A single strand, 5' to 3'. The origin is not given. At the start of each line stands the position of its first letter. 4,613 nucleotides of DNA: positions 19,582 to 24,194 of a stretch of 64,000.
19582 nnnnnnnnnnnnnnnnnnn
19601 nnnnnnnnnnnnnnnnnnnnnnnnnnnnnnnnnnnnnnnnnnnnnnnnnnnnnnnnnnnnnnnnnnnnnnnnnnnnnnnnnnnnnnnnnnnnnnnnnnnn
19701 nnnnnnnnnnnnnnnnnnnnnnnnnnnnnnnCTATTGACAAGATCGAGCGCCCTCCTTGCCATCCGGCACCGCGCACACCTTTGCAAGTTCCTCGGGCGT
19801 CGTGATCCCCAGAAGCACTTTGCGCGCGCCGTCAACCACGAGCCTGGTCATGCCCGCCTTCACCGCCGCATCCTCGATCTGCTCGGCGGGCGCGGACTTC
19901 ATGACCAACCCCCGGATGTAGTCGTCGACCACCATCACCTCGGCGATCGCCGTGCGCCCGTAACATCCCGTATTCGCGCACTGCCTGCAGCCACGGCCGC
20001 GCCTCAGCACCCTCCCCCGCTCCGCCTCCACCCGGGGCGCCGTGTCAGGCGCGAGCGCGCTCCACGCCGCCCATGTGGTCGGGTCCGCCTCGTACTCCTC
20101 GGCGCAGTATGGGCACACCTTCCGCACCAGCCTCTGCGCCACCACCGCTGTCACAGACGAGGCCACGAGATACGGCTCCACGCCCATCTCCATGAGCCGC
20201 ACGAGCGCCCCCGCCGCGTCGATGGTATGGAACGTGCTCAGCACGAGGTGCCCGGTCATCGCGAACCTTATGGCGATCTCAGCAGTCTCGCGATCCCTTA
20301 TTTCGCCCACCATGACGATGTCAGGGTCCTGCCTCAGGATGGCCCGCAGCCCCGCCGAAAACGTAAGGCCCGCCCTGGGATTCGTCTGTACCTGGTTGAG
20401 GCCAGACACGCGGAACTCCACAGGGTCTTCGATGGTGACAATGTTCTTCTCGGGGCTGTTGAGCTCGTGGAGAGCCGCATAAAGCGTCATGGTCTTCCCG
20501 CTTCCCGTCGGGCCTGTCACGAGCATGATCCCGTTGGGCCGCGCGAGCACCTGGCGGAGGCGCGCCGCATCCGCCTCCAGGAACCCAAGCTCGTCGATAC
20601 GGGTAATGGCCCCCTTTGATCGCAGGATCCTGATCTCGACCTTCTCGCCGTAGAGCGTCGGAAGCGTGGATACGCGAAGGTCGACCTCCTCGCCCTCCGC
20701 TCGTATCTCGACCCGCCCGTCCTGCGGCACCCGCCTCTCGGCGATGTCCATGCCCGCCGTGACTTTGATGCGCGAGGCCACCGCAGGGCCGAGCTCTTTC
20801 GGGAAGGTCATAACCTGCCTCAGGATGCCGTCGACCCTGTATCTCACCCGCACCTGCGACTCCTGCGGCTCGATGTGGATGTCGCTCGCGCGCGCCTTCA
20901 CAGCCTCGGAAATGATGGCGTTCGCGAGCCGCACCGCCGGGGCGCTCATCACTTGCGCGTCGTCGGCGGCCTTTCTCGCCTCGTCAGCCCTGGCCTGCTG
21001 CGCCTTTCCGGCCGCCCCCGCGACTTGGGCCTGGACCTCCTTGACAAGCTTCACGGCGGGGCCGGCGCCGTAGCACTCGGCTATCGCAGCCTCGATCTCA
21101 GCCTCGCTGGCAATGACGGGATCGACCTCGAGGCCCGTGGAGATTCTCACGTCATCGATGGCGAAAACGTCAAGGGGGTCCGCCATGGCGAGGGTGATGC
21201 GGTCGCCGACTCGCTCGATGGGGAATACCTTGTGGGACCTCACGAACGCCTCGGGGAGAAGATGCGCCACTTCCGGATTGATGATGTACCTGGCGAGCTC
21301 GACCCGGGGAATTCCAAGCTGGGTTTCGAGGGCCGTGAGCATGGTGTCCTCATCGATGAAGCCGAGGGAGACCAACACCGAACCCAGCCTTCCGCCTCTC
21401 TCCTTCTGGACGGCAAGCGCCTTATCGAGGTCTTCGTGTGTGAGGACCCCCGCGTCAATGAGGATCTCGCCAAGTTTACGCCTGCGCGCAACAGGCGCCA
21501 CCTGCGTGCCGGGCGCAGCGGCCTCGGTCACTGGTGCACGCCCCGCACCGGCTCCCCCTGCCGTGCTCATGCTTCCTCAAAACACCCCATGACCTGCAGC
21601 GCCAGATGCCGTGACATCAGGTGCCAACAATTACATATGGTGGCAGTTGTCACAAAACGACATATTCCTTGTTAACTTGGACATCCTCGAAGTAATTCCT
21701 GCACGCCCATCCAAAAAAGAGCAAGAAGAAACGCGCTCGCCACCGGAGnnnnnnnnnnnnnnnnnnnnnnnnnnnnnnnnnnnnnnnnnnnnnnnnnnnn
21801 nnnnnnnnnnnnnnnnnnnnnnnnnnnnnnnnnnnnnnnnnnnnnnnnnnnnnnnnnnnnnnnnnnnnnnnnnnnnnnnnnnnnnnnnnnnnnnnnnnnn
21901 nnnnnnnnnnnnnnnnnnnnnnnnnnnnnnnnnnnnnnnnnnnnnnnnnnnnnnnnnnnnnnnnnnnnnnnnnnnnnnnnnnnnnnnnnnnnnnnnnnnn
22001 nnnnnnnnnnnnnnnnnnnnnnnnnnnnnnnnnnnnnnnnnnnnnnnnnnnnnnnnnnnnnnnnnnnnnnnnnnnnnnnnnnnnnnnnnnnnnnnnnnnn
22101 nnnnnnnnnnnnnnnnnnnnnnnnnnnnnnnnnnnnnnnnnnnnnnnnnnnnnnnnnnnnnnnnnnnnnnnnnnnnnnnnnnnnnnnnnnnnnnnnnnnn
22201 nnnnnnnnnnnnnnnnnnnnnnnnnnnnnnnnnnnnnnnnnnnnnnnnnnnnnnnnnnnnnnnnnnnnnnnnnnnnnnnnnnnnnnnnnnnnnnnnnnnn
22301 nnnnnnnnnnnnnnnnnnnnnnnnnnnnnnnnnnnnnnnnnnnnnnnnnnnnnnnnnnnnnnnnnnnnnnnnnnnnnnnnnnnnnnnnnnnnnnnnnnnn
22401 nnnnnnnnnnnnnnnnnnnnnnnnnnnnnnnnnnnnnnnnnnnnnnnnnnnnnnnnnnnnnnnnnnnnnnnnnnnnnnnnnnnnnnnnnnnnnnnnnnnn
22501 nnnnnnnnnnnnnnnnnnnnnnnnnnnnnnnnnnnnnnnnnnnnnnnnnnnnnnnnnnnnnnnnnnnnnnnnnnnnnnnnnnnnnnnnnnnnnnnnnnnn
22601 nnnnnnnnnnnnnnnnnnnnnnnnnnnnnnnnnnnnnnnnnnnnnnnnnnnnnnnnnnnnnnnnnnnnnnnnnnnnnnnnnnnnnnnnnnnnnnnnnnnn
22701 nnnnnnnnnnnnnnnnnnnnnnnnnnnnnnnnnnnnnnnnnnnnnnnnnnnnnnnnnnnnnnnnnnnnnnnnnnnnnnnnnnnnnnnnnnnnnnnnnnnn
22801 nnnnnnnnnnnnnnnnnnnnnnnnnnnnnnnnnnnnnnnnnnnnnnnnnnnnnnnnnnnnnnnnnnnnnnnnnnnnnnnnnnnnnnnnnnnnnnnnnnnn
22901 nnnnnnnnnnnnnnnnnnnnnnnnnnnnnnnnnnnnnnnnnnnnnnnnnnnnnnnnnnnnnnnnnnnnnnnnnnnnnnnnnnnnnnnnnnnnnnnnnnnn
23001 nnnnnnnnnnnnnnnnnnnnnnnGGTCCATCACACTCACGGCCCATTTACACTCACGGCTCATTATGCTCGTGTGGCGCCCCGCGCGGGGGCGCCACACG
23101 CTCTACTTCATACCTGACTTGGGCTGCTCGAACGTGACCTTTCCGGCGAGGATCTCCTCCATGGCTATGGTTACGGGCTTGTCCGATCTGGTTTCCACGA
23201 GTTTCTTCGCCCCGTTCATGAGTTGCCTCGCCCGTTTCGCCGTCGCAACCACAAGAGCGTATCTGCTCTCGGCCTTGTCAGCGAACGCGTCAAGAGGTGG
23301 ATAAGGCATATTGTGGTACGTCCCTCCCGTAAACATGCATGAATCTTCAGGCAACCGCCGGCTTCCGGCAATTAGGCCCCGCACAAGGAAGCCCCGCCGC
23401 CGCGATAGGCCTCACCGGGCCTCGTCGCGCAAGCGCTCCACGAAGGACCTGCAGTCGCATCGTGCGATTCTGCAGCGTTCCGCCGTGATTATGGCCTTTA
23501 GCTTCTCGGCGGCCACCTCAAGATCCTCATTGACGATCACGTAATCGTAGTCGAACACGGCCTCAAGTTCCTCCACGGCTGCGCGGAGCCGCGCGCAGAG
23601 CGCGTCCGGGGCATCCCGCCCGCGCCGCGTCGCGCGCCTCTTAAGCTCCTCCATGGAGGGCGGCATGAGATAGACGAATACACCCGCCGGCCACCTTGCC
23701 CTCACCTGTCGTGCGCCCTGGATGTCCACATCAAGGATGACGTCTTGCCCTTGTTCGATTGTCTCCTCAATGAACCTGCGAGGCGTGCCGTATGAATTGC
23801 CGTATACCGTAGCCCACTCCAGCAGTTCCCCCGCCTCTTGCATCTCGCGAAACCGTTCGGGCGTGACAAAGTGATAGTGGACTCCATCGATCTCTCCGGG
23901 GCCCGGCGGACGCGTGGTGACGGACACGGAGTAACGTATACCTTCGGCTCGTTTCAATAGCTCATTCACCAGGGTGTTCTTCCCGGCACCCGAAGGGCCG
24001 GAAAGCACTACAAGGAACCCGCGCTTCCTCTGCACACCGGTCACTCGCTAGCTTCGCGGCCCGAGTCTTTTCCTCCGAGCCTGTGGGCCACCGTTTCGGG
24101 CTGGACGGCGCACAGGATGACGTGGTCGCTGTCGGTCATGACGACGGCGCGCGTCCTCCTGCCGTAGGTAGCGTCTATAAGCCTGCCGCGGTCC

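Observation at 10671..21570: Complete type IV pilus locus with an outer-membrane secretin in a spore-forming, Bacillus-syntenic genome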

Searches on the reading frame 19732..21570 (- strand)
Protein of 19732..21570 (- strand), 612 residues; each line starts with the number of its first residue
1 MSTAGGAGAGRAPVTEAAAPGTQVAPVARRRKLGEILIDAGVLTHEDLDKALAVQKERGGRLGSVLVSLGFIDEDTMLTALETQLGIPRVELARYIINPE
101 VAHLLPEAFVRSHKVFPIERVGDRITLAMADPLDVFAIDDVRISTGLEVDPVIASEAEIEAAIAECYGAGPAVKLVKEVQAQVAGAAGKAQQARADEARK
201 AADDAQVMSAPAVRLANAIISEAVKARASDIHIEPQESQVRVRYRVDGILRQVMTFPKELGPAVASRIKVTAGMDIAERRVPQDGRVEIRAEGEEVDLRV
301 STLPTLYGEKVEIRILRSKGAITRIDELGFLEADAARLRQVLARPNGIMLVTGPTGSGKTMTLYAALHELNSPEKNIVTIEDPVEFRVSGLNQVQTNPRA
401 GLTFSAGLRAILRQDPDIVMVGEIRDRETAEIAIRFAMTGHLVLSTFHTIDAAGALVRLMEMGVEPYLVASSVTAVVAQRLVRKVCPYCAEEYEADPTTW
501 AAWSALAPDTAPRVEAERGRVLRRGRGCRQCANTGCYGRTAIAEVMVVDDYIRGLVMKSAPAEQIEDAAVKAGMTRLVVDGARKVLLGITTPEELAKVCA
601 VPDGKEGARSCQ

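Call 4: search_protein_families(library=pfam, proteins=[window:19732-21570:-], max_evalue=0.01)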
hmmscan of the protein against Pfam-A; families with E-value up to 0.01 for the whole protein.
window:19732-21570:- (612 aa): 6 families
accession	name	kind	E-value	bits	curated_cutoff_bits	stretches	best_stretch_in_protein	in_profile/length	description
PF00437.27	T2SSE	-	6.6e-134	446.7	24.9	1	209-595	5-368/370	Type II/IV secretion system protein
PF05157.20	MshEN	-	1.8e-21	76.3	23.1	1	85-170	1-87/90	MshEN domain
PF25199.1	nSTAND_NTPase5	-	0.00011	22.5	34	1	344-388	39-84/145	Novel STAND NTPase 5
PF13401.12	AAA_22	-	0.00025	21.8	27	1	346-384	5-43/130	AAA domain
PF13191.12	AAA_16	-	0.00056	20.9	32.6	1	337-394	11-64/167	AAA ATPase domain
PF20720.3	nSTAND3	-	0.0065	16.6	27.2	0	344-386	15-57/155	Novel STAND NTPase 3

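Call 5: search_protein_families(library=ncbifam, proteins=[window:19732-21570:-], max_evalue=0.01)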
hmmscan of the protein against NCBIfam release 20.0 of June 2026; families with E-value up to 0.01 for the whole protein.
window:19732-21570:- (612 aa): 24 families
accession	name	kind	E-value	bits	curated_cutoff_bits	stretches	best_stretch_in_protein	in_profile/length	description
TIGR02538.1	type_IV_pilB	equivalog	1.1e-178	595.3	675.65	1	32-599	1-562/564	type IV-A pilus assembly ATPase PilB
TIGR02533.1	type_II_gspE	equivalog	1.1e-174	581.7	630.25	1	104-598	3-485/486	type II secretion system ATPase GspE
NF007755.0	PRK10436.1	equivalog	6.3e-137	457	617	1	110-602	14-462/465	type II secretion system protein GspE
NF053534.1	T4PilAsmATPsTfpB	equivalog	8.8e-137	456.9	850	1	99-599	91-582/584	type IV pilus assembly ATPase TfpB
NF041000.1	ATPase_ComGA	equivalog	3.1e-79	265.7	300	1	218-483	2-266/267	competence type IV pilus ATPase ComGA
TIGR01420.1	pilT_fam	subfamily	5.8e-49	167.1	319.1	1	217-484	3-270/343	PilT/PilU family type 4a pilus ATPase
TIGR02525.1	plasmid_TraJ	equivalog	4.7e-25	88.3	368.3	1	313-462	122-272/372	plasmid transfer ATPase TraJ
NF012033.0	PRK15489.1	equivalog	2.2e-22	79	537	1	27-201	487-662/703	glycosyl transferase family protein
TIGR02524.1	dot_icm_DotB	equivalog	1.4e-19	70.5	463.3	1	340-460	128-257/358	Dot/Icm type IV secretion system ATPase DotB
NF053729.1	c-di-GMP_motif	domain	1e-18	66.8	38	1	32-84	1-53/53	cyclic di-GMP-binding domain-containing protein, MshE-related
NF058587.1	archaellum_moto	equivalog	2.5e-16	59.5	550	1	347-459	276-393/527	archaellum flagellar ATPase motor FlaI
NF008411.1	PRK11234.1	equivalog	4.9e-16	58.3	1170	1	27-192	478-642/723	cyclic di-3',5'-guanylate-activated glycosyltransferase NfrB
TIGR02782.1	TrbB_P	equivalog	5.8e-16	58.6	304.55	1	339-462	130-255/303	P-type conjugative transfer ATPase TrbB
NF010469.0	PRK13894.1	subfamily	8.9e-13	48.3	508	1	347-460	150-265/320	conjugal transfer ATPase TrbB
TIGR02788.1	VirB11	equivalog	1.4e-12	47.3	249.95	1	349-465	147-268/308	P-type DNA transfer ATPase VirB11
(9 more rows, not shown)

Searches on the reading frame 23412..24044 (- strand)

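Call 11: search_protein_families(library=pfam, proteins=[window:23412-24044:-], max_evalue=0.001)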
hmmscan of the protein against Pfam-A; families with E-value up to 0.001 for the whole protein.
window:23412-24044:- (210 aa): 5 families
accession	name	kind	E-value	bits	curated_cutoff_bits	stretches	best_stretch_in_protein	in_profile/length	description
PF00625.27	Guanylate_kin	-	2.1e-49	168.1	25.2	1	11-188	4-181/182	Guanylate kinase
PF13671.12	AAA_33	-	5.8e-06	27.1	27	1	11-159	1-142/143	AAA domain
PF13191.12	AAA_16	-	0.00042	21.3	32.6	0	4-36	19-51/167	AAA ATPase domain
PF13238.12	AAA_18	-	0.00053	20.9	29.4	0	12-144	1-114/128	AAA domain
PF03193.22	RsgA_GTPase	-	0.00073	19.8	30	0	10-34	107-131/174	RsgA GTPase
